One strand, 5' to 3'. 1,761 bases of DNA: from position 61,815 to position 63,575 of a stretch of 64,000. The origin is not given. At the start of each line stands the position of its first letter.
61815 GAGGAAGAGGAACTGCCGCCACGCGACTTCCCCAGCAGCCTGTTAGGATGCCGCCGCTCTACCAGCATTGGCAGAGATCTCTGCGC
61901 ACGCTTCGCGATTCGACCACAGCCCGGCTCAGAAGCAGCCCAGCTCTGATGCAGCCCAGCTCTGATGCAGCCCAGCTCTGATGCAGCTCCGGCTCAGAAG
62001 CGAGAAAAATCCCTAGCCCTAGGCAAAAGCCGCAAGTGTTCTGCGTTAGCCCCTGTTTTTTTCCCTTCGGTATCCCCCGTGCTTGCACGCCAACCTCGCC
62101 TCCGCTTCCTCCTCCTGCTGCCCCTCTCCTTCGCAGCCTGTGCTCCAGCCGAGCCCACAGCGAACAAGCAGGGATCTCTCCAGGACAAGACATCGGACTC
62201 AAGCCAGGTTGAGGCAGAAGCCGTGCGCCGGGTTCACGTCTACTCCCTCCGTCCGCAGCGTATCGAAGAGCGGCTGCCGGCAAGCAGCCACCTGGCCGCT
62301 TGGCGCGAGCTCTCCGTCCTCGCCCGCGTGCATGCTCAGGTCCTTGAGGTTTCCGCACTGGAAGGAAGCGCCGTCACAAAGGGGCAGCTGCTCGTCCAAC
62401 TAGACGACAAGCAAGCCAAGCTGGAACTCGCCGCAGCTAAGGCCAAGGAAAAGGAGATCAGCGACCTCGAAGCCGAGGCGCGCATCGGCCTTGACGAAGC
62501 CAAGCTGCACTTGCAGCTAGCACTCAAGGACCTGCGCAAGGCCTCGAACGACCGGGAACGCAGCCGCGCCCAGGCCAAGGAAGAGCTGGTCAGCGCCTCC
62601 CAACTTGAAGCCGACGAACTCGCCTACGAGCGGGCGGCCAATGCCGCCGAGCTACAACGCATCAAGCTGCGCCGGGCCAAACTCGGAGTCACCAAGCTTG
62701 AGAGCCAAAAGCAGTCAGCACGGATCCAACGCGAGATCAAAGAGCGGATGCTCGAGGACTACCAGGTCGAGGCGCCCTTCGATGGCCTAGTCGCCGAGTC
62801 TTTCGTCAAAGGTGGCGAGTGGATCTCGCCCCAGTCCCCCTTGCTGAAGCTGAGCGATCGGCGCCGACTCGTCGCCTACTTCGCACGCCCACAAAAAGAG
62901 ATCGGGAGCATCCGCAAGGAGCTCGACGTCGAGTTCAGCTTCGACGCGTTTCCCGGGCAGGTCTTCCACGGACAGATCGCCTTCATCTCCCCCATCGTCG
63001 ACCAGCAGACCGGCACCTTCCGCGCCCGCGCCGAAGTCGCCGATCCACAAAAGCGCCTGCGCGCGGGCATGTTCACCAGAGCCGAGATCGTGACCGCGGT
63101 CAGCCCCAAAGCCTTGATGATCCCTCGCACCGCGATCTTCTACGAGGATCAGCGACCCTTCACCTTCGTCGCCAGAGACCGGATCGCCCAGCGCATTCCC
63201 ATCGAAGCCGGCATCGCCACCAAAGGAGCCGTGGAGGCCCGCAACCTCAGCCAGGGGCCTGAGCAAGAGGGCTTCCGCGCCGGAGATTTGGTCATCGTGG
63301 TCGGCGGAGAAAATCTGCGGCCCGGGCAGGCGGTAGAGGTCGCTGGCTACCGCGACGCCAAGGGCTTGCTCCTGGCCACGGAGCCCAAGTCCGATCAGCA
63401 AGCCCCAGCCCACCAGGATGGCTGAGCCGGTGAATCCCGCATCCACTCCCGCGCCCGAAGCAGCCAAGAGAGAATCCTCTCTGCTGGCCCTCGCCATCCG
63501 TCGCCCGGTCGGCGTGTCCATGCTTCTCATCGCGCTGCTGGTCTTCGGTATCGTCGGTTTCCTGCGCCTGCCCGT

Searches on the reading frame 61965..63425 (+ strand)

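Call 42: search_protein_families(library=pfam, proteins=[window:61965-63425:+], max_evalue=0.0001)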
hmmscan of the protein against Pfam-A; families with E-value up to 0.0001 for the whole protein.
window:61965-63425:+ (486 aa): 2 families
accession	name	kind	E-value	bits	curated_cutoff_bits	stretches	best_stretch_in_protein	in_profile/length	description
PF16576.10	HlyD_D23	-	1.2e-25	90.5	30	1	118-370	22-213/214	Barrel-sandwich domain of CusB or HlyD membrane-fusion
PF13437.12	HlyD_3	-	1.4e-21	77.7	22.2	1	268-368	2-106/106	HlyD family secretion protein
